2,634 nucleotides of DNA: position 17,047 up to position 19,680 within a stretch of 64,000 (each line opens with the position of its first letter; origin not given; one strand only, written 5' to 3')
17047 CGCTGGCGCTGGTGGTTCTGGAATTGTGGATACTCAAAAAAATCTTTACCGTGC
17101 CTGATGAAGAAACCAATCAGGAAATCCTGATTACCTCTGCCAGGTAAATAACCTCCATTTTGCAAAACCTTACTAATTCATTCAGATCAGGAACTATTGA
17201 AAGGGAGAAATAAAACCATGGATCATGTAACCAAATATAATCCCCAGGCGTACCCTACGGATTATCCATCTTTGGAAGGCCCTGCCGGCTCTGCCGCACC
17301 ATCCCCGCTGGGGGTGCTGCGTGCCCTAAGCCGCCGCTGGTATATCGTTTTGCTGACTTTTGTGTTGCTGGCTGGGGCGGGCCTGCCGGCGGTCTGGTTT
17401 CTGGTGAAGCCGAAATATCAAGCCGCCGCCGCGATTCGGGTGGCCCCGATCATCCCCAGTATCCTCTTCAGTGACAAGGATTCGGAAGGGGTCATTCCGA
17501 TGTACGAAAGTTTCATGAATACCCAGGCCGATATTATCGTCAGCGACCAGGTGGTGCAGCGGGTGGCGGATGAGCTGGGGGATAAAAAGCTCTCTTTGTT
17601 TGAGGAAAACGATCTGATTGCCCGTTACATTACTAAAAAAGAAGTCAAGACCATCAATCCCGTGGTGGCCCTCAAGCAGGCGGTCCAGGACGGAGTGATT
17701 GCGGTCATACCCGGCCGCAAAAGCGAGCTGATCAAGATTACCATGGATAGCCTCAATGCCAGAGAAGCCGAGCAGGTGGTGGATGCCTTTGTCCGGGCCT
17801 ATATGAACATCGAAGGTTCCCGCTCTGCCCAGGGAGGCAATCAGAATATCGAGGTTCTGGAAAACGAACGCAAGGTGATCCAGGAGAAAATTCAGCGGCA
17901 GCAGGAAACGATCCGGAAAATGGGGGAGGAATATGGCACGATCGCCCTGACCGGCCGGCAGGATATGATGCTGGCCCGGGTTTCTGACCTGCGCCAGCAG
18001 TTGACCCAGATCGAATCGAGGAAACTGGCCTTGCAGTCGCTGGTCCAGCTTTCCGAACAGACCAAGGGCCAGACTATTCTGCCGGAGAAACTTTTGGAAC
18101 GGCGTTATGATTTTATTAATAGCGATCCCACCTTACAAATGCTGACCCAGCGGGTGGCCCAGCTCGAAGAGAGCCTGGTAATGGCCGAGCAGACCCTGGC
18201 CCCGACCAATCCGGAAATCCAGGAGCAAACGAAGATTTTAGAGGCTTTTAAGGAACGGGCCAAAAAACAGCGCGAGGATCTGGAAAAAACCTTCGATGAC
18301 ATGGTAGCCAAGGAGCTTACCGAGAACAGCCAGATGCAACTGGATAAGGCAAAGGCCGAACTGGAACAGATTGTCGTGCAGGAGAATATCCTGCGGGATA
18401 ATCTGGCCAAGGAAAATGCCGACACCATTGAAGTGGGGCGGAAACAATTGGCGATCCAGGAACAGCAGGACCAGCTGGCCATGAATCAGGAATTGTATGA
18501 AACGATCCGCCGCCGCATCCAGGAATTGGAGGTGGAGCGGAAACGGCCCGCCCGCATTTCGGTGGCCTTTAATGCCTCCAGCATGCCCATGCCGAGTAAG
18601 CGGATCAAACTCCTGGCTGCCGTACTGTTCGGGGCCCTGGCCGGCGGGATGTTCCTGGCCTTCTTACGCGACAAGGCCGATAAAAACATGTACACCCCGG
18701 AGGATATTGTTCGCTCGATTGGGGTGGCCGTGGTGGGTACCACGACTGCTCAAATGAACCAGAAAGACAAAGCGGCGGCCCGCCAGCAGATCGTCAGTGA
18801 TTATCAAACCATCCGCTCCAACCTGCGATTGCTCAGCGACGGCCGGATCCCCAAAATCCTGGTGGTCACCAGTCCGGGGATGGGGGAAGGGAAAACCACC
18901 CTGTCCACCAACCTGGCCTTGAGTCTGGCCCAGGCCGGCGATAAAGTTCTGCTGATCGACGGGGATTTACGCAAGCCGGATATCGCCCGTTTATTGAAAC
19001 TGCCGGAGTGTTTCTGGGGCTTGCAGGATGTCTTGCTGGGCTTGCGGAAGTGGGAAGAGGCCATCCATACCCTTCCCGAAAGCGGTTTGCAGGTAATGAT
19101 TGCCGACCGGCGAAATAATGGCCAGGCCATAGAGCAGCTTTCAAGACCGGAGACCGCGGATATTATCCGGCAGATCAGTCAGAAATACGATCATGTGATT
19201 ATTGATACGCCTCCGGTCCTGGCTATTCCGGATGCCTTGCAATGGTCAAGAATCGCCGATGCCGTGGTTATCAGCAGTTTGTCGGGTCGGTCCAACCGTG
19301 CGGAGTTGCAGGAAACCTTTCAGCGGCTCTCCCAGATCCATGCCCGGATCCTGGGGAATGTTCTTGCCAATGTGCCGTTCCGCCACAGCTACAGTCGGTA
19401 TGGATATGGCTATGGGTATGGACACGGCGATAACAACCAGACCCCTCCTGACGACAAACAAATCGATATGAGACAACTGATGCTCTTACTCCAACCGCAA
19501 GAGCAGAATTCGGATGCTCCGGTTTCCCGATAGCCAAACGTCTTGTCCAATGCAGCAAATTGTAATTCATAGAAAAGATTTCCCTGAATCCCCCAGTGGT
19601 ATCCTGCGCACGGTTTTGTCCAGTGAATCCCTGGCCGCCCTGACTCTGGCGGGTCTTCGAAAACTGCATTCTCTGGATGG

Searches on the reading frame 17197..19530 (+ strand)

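Call 9: search_protein_families(library=ncbifam, proteins=[window:17197-19530:+], max_evalue=0.001)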
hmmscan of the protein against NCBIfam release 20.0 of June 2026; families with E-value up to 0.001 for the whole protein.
window:17197-19530:+ (778 aa): 17 families
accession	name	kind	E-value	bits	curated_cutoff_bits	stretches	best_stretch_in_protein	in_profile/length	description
TIGR01007.1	eps_fam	subfamily_domain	2.8e-37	128.2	108.05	1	535-737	2-202/204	polysaccharide biosynthesis tyrosine autokinase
TIGR01005.1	eps_transp_fam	subfamily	3.8e-29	101.4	411.7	2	552-742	546-733/754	exopolysaccharide transport protein family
NF007350.0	PRK09841.1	equivalog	5.2e-25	87.7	1248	1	537-741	516-717/726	tyrosine-protein kinase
TIGR03029.1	EpsG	equivalog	5.7e-25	88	313.8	1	536-724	87-273/274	chain length determinant protein tyrosine kinase EpsG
TIGR03018.1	pepcterm_TyrKin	hypoth_equivalog_domain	5.7e-25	87.9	230.65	1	527-714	6-199/207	XrtA-associated tyrosine autokinase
NF008568.0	PRK11519.1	equivalog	8.4e-21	73.8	1068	1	554-741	528-713/720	tyrosine-protein kinase Wzc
TIGR03017.1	EpsF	equivalog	2.2e-19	69.5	422.75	1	43-515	9-442/444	chain length determinant protein EpsF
TIGR03007.1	pepcterm_ChnLen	equivalog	3.7e-16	58.4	278.85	1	168-532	113-476/498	XrtA system polysaccharide chain length determinant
TIGR01969.1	minD_arch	subfamily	5e-16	58.6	201.75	1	554-676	2-121/251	cell division ATPase MinD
NF041546.1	ParA_partition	equivalog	6.1e-12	45.5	180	2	563-590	10-37/203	ParA family partition ATPase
TIGR01968.1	minD_bact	equivalog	9.4e-12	44.8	212.9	1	553-673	2-121/261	septum site-determining protein MinD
NF041136.1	MrpORP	equivalog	5e-08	32.6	450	1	550-605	3-58/365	iron-sulfur cluster carrier protein MrpORP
NF053622.1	ATPseBagAMYCTU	equivalog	6.1e-06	25.9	400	1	556-602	11-55/325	ATPase BagA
TIGR01006.1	polys_exp_MPA1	subfamily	1.1e-05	25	296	0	40-130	13-100/226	CspC family polysaccharide chain length determinant protein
NF008669.0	PRK11670.1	equivalog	2.9e-05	23.1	348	1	551-600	106-155/369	iron-sulfur cluster carrier protein ApbC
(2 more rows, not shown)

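Call 12: search_protein_families(library=pfam, proteins=[window:17197-19530:+], max_evalue=0.01)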
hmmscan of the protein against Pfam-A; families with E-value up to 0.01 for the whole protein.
window:17197-19530:+ (778 aa): 7 families
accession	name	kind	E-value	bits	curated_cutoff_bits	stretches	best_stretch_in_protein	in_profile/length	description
PF13614.12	AAA_31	-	5.1e-16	59.5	27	1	556-696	5-149/177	AAA domain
PF10609.15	ParA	-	6.6e-08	32.7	27.1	1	551-673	2-121/246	NUBPL iron-transfer P-loop NTPase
PF02706.20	Wzz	-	2.8e-07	31.2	25.5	1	41-127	9-91/91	Chain length determinant protein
PF01656.29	CbiA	-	3.1e-07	30.8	25.4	1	556-594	2-40/125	CobQ/CobB/MinD/ParA nucleotide binding domain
PF09140.17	MipZ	-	0.00021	21.1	20.7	1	554-673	2-109/262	ATPase MipZ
PF13481.12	AAA_25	-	0.00046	20.3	27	1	528-671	7-151/195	AAA domain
PF25199.1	nSTAND_NTPase5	-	0.0033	17.7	34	1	539-639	28-134/145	Novel STAND NTPase 5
